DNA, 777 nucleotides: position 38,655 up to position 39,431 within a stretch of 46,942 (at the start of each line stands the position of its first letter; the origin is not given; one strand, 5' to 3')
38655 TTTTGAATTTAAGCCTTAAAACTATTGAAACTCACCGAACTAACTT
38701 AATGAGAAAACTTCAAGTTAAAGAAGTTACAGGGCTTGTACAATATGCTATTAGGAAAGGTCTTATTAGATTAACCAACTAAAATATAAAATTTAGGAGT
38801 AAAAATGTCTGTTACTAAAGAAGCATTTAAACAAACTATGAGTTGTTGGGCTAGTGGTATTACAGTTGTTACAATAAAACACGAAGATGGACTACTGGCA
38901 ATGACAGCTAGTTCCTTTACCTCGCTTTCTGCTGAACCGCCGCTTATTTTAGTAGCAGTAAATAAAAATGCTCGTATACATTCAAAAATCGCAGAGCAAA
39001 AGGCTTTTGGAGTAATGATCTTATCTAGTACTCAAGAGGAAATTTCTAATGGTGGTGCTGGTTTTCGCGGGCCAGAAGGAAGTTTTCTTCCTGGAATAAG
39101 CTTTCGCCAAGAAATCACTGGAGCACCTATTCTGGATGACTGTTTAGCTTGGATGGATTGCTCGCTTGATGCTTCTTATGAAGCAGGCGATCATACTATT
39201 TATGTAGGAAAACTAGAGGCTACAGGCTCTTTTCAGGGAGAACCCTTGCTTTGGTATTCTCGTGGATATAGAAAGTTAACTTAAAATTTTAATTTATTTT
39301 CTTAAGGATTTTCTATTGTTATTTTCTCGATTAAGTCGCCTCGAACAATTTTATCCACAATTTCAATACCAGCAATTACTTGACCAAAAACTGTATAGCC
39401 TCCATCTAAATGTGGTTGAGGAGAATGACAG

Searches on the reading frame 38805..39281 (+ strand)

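Call 13: search_protein_families(library=pfam, proteins=[window:38805-39281:+], max_evalue=0.0001)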
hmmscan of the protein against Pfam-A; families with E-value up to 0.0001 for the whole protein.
window:38805-39281:+ (159 aa): 1 family
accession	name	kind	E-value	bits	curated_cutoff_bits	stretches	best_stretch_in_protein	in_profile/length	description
PF01613.24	Flavin_Reduct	-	1.8e-35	122.8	27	1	12-158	1-152/153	Flavin reductase like domain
